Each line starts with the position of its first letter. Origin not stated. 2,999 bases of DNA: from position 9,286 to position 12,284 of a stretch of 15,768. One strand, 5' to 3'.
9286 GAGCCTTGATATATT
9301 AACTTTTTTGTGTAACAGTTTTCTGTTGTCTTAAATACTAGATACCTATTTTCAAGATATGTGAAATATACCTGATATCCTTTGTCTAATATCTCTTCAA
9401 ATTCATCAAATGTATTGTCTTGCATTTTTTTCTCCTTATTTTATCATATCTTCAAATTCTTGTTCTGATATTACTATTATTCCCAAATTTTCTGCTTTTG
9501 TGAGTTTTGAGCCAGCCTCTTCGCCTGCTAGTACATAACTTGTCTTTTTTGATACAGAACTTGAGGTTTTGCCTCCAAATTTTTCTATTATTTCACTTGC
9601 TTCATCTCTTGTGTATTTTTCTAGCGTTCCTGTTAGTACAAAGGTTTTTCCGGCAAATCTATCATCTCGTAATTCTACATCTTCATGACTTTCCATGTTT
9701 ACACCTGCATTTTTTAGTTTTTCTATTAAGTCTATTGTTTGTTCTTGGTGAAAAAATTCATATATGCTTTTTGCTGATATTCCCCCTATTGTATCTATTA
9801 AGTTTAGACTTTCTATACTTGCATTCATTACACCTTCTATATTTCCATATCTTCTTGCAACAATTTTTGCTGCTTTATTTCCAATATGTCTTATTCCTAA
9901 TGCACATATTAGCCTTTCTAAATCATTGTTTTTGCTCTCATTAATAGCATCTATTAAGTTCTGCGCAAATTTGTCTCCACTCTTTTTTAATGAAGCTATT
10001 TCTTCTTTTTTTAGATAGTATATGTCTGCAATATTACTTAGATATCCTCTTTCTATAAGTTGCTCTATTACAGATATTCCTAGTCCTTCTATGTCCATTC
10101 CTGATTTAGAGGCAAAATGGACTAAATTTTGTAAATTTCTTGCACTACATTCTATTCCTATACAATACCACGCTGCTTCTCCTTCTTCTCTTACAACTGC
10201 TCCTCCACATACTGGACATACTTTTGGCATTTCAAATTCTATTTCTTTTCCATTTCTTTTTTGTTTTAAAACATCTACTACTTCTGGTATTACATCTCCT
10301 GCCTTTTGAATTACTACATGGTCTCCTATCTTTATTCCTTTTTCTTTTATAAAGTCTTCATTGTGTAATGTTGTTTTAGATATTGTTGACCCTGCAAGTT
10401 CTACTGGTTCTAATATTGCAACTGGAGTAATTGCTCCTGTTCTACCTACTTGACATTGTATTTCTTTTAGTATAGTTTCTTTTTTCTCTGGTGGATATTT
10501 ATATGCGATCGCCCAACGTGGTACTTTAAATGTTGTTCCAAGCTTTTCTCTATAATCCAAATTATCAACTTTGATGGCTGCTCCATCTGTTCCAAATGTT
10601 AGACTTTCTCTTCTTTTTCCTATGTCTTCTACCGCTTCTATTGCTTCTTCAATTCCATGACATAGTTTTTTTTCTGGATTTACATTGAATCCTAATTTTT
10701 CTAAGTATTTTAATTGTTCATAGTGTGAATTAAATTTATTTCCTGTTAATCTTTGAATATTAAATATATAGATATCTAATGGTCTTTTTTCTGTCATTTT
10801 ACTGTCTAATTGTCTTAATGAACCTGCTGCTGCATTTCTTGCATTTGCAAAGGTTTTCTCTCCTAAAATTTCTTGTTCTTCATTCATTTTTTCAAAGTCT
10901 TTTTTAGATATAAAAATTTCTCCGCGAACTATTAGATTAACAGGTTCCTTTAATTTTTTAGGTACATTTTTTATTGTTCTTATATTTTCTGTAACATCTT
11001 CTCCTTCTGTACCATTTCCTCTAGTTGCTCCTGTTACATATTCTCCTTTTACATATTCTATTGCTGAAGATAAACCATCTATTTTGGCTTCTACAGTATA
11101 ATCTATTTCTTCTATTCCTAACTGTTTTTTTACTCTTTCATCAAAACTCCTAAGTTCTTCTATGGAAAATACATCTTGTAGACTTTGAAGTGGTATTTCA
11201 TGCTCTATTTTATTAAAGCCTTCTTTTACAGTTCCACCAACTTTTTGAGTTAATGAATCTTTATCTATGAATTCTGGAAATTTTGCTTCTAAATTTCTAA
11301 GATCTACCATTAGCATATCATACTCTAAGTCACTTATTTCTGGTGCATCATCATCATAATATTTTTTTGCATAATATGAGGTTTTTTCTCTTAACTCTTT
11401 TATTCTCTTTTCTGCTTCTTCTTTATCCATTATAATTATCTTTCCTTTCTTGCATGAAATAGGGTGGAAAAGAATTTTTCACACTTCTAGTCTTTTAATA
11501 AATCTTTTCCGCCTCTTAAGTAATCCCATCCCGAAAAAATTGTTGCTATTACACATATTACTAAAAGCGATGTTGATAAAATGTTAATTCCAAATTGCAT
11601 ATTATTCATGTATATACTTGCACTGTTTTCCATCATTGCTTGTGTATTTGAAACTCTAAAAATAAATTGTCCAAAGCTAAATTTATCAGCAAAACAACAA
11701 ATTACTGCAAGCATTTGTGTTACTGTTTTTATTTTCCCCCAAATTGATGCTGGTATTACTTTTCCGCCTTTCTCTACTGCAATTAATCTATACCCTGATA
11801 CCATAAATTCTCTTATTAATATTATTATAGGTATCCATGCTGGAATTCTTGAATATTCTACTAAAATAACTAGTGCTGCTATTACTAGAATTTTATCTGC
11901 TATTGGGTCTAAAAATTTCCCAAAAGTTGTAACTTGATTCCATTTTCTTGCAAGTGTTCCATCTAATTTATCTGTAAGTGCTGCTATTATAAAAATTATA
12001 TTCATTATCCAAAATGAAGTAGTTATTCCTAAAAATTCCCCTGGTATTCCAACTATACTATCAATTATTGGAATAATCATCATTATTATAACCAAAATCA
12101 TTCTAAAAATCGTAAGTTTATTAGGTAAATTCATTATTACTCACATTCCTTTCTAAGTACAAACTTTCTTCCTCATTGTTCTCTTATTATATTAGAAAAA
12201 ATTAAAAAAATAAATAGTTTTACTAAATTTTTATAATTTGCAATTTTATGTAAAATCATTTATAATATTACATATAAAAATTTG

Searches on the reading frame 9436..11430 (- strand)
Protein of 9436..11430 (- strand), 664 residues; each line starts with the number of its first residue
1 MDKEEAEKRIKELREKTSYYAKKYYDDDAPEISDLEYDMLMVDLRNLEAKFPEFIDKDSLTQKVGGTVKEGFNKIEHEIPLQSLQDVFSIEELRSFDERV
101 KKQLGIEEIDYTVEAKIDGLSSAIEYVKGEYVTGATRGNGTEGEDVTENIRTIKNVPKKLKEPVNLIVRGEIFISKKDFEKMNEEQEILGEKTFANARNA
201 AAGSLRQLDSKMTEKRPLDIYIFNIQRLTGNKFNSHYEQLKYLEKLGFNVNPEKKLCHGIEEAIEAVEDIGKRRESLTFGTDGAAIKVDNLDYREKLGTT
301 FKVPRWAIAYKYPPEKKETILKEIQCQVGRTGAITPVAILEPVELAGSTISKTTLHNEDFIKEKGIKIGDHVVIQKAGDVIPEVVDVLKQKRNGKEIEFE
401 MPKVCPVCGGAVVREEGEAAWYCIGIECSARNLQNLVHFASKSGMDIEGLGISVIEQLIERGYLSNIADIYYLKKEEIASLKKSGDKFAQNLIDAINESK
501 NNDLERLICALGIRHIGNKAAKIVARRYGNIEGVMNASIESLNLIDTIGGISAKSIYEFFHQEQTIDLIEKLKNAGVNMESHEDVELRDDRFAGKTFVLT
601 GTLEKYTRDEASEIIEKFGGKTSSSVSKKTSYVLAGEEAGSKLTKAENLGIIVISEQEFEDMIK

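Call 13: search_protein_families(library=pfam, proteins=[window:9436-11430:-])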
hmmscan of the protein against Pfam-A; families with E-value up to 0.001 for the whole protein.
window:9436-11430:- (664 aa): 9 families
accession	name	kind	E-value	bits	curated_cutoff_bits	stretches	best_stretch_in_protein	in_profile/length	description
PF01653.23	DNA_ligase_aden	-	8.7e-89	297.8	27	1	71-315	3-253/253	NAD-dependent DNA ligase adenylation domain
PF03120.22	DNA_ligase_OB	-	1.5e-34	118.1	32.9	1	318-395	1-78/79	NAD-dependent DNA ligase OB-fold domain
PF12826.13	HHH_2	-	1.6e-19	70.3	27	1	506-569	1-64/64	Helix-hairpin-helix motif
PF00533.33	BRCT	-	9.7e-19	67.8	21.3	1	590-663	4-78/78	BRCA1 C Terminus (BRCT) domain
PF03119.21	DNA_ligase_ZBD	-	1.2e-10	41.4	25.8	1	405-430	2-27/27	NAD-dependent DNA ligase C4 zinc finger domain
PF14520.12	HHH_5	-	4.7e-08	33.8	27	0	446-497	6-56/57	Helix-hairpin-helix domain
PF16589.12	BRCT_2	-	1.1e-05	26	27.3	1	592-656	3-67/86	BRCT domain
PF12738.14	PTCB-BRCT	-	1.2e-05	25.6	22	1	599-655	5-60/63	twin BRCT domain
PF22745.1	Nlig-Ia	-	0.00011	23.2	27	1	7-57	3-53/92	DNA ligase-like, N-terminal NAD+-binding domain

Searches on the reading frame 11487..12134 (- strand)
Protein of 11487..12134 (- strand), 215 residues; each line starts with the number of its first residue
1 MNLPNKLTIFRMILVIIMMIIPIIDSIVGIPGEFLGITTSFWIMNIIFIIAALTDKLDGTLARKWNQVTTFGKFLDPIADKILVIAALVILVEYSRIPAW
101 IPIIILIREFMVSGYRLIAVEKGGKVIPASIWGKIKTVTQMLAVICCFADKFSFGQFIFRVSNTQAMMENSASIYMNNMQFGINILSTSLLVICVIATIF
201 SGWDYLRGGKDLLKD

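Call 13: search_protein_families(library=pfam, proteins=[window:11487-12134:-])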
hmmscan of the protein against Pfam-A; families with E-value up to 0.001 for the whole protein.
window:11487-12134:- (215 aa): 1 family
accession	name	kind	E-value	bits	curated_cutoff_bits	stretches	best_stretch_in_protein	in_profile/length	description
PF01066.26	CDP-OH_P_transf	-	1e-43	149.8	22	1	1-158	1-138/152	CDP-alcohol phosphatidyltransferase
